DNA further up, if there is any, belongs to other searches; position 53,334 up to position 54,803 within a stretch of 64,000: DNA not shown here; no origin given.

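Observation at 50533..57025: Six-gene group-4-hydrogenase/complex-I-like membrane module with a cysteine-free 'large subunit' (Ehr-like)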

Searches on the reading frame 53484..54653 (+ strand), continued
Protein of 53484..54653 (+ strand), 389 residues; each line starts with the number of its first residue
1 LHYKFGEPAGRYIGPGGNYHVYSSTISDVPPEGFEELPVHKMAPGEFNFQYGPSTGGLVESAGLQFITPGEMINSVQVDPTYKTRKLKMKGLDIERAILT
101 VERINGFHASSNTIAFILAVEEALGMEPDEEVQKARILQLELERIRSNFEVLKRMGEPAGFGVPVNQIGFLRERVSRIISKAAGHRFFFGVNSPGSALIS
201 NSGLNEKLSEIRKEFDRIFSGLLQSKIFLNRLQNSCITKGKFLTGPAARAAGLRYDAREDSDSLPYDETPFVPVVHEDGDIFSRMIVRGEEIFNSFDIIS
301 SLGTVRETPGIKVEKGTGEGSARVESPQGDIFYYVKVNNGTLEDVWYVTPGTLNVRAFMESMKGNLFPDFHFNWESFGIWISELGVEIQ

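Call 41: search_protein_representatives(protein=window:53484-54653:+)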
Query: 389 residues. Proteins with E-value up to 0.001 (for the whole library): 1610; up to 1e-10: 497; up to 1e-30: 34. The best 150 are listed.
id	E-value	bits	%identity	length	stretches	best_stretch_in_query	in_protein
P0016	1.6e-141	488.3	58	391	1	3-388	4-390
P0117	1.7e-102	359.8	48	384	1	2-387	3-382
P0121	6.9e-96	338.1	46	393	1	4-388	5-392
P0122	4.3e-95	335.5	45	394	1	5-385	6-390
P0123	1.5e-93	330.4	43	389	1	3-387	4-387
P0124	4.1e-82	292.7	43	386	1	46-389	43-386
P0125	2.8e-81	290.0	44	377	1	42-387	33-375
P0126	3.9e-79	282.9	41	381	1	2-383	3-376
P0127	7.2e-76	272.2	41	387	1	11-387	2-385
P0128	2.9e-75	270.2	42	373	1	10-387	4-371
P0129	8.7e-73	262.1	41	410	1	46-385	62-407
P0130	1.4e-66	241.6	40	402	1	47-386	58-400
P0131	1.1e-61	225.5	37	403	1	46-385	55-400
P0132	3.3e-61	223.9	38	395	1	49-385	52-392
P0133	7.4e-61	222.8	40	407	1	46-385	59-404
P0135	3.3e-59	217.3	37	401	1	43-385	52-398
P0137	4.0e-49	184.2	38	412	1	35-382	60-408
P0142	2.7e-41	158.4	34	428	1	47-381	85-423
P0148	3.1e-37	145.0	35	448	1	44-380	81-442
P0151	3.7e-32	128.3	29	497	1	41-379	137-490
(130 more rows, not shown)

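Call 84: list_cluster_members(proteins=[P0121, P0123, P0126, P0129, P0131, P0135, P0137, P0142, P0148, P0151])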
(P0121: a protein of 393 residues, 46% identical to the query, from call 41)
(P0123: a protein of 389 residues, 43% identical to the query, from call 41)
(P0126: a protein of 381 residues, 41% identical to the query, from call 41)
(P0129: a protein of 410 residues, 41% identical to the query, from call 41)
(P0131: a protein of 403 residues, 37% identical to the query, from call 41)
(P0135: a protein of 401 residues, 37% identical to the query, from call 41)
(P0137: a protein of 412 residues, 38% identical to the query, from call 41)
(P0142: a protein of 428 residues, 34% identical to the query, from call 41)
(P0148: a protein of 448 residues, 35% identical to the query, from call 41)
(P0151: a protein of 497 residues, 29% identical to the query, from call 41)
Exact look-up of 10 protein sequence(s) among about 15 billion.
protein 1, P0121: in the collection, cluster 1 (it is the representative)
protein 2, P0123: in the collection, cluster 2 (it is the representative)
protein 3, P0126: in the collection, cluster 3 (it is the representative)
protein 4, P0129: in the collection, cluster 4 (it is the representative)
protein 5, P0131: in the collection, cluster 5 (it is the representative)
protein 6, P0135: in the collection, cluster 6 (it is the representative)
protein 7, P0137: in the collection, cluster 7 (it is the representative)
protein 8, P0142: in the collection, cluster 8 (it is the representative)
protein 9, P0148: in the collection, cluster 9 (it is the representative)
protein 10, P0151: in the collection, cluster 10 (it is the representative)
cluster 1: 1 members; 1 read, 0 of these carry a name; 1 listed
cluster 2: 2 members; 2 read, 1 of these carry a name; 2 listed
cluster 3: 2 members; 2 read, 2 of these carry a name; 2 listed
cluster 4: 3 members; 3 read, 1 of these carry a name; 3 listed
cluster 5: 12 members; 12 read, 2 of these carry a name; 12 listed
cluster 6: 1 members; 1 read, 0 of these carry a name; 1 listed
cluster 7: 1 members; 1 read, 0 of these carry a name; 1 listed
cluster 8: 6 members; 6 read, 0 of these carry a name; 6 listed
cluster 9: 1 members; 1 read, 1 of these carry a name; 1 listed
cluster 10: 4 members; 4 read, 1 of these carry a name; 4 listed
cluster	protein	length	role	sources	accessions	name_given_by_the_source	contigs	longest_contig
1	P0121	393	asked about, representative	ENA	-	-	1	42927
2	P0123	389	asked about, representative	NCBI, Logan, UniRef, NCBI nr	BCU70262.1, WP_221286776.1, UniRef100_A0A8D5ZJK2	formate hydrogenlyase [Stygiolobus caldivivus] | NADH-quinone oxidoreductase subunit D domain-containing protein n=1 Tax=Stygiolobus ...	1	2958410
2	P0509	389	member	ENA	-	-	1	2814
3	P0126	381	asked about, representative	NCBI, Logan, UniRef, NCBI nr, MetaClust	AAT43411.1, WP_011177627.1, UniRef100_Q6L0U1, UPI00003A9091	formate hydrogenlyase subunit 5 [Picrophilus oshimae] | Formate hydrogenlyase subunit 5 n=1 Tax=Picrophilus torridus (strain ATCC 700027 / DSM ... | status=active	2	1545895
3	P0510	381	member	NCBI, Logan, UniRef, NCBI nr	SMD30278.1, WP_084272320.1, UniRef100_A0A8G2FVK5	NADH-quinone oxidoreductase subunit D-related protein [Picrophilus oshimae] | Ni,Fe-hydrogenase III large subunit n=1 Tax=Picrophilus torridus (strain ATCC 700027 / ... | hypothetical protein [Picrophilus oshimae]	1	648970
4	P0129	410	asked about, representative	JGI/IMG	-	Ni,Fe-hydrogenase III large subunit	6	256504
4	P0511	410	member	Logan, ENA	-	-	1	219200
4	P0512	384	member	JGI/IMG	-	-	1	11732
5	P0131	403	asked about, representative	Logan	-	-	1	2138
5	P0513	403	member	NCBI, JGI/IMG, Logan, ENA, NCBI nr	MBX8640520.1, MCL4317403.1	MAG: formate hydrogenlyase [Candidatus Thermoplasmatota archaeon] | Ni,Fe-hydrogenase III large subunit | formate hydrogenlyase [Candidatus Sysuiplasma jiujiangense]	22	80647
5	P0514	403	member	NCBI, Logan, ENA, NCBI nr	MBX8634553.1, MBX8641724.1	MAG: formate hydrogenlyase [Thermoplasmata archaeon] | formate hydrogenlyase [Candidatus Sysuiplasma jiujiangense]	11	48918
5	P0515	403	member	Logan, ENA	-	-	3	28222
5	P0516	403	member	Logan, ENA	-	-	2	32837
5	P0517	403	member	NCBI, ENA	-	-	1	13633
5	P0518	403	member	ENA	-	-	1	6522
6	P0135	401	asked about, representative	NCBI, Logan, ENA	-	-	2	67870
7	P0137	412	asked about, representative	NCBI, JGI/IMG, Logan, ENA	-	-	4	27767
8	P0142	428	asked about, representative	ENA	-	-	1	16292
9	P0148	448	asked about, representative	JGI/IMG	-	Ni,Fe-hydrogenase III large subunit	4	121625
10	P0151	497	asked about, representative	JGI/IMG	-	-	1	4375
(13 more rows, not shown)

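Call 87: search_protein_families(library=pfam, proteins=[L054:3325-3813:+, L054:4046-4627:+, L054:11775-12578:+, L054:12582-13103:+, L057:3549-3839:+, L057:3854-4210:+, L057:12263-14065:+, L060:10895-11671:+, L004:5787-6143:+, L004:6152-6724:+], max_evalue=0.01)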
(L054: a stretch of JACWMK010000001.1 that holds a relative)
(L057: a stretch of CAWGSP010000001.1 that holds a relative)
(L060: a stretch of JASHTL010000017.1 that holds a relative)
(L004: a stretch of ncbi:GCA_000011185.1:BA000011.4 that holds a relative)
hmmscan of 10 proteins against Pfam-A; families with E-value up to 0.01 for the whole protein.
L054:3325-3813:+ (162 aa): 5 families
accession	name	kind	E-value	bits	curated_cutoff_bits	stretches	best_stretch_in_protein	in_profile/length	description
PF12682.12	Flavodoxin_4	-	1.5e-10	41.2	24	1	8-156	1-151/155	Flavodoxin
PF12724.12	Flavodoxin_5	-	3.9e-10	40.7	27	2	60-121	26-92/145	Flavodoxin domain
PF12641.12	Flavodoxin_3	-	1.8e-08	34.8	27.5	1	10-37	1-30/160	Flavodoxin domain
PF03358.20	FMN_red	-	1e-05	25.6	24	1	7-120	1-121/152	NADPH-dependent FMN reductase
PF00258.30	Flavodoxin_1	-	4.5e-05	24.1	25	0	11-32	1-22/143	Flavodoxin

L054:4046-4627:+ (193 aa): 2 families
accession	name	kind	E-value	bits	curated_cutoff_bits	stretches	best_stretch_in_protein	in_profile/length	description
PF13367.11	PrsW-protease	-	8.7e-08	32.4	23.5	1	19-172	4-190/196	PrsW family intramembrane metalloprotease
PF10086.14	YhfC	-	0.0065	16.4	24.2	0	108-162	155-208/222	YhfC intramembrane metalloprotease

L054:11775-12578:+ (267 aa): 1 family
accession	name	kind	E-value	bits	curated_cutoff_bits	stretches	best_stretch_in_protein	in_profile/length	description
PF00432.27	Prenyltrans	-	2.8e-17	63.5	26.5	1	121-257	51-191/304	Prenyltransferase alpha-alpha toroid domain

L054:12582-13103:+ (173 aa): 1 family
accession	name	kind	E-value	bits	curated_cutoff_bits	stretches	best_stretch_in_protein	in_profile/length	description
PF00719.24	Pyrophosphatase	-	4.6e-60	202.3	23.5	1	19-170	1-152/153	Inorganic pyrophosphatase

L057:3549-3839:+ (96 aa): 10 families
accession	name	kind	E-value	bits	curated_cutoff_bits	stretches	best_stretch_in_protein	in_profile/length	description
PF01022.26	HTH_5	-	1.7e-07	31.5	22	1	20-62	3-45/47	Bacterial regulatory protein, arsR family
PF25213.1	HVO_A0261_N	-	1e-05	25.7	35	1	16-69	8-61/86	HVO_A0261 N-terminal domain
PF21476.4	PF0610-like_N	-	4.1e-05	24.2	33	1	21-55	3-37/50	PF0610-like, N-terminal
PF12840.13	HTH_20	-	5.4e-05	23.5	27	1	20-62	5-48/51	Helix-turn-helix domain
PF08279.18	HTH_11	-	0.00013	22.2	25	1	22-65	3-49/55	HTH domain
PF13412.12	HTH_24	-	0.00025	21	21.9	1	37-63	22-48/48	Winged helix-turn-helix DNA-binding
PF25212.1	HVO_A0114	-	0.00092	19.4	27.6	1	23-66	26-70/84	HVO_A0114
PF14947.12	HTH_45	-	0.0019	18.6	25.5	1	24-69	11-56/77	Winged helix-turn-helix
PF09681.16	Phage_rep_org_N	-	0.0022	18.4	23.3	1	7-68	28-89/121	N-terminal phage replisome organiser (Phage_rep_org_N)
PF24033.1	DUF7342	-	0.0041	17.6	31.6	1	20-92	5-76/150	Family of unknown function (DUF7342)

L057:3854-4210:+ (118 aa): 0 families

L057:12263-14065:+ (600 aa): 5 families
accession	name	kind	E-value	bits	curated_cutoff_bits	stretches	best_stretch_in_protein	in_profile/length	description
PF00136.26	DNA_pol_B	-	7.1e-38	131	23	1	392-591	13-236/453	DNA polymerase family B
PF03104.25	DNA_pol_B_exo1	-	3.3e-37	128.6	23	1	110-318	2-242/242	DNA polymerase family B, exonuclease domain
PF13482.12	RNase_H_2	-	3.2e-10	40.6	22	1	192-367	13-164/165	RNase_H superfamily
PF10108.15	DNA_pol_B_exo2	-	9.1e-09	35.7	24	1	222-358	32-164/213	Predicted 3'-5' exonuclease related to the exonuclease domain of PolB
PF03175.18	DNA_pol_B_2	-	0.0052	16.2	25.8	0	404-457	192-247/468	DNA polymerase type B, organellar and viral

L060:10895-11671:+ (258 aa): 12 families
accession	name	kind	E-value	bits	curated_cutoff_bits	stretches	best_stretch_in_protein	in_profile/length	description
PF06745.19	ATPase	-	3.1e-43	148.2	26.6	1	18-254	3-228/231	KaiC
PF03796.21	DnaB_C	-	1.6e-07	31.4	27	1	16-80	2-66/255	DnaB-like helicase C terminal domain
PF13481.12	AAA_25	-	1.6e-05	25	27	1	21-94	20-104/195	AAA domain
PF09848.15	SLFN-g3_helicase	-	0.00024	20.9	24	1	36-125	3-107/354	Schlafen group 3, DNA/RNA helicase domain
PF23442.1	DUF7125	-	0.00028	20.5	29.1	1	14-55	2-43/207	Family of unknown function (DUF7125)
PF20720.3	nSTAND3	-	0.00031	20.9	27.2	1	35-82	18-66/155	Novel STAND NTPase 3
PF08423.17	Rad51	-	0.0006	19.6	22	1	15-55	7-47/244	Rad51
PF00154.27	RecA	-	0.00084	19.3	27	1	15-71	32-89/262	recA bacterial DNA recombination protein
PF13479.12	AAA_24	-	0.0049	17.2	27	1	35-90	3-50/195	AAA domain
PF01695.23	IstB_IS21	-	0.008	16.1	24.1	0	36-71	94-129/238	IstB-like ATP binding protein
PF01656.29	CbiA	-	0.0093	16.4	25.4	0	36-70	1-35/125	CobQ/CobB/MinD/ParA nucleotide binding domain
PF02374.21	ArsA_ATPase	-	0.0098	15.6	24.3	0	36-71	3-38/305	Anion-transporting ATPase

L004:5787-6143:+ (118 aa): 1 family
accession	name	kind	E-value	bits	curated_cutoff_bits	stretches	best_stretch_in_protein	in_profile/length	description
PF09851.14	SHOCT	-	3.7e-05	23.8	27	1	91-115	2-26/28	Short C-terminal domain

L004:6152-6724:+ (190 aa): 2 families
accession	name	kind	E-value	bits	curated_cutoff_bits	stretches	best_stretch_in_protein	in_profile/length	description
PF00127.26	Copper-bind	-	8.9e-06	26.5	21.2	1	94-189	17-98/99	Copper binding proteins, plastocyanin/azurin family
PF06525.17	SoxE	-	0.00043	20.2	21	1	165-189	114-138/149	Sulfocyanin (SoxE) domain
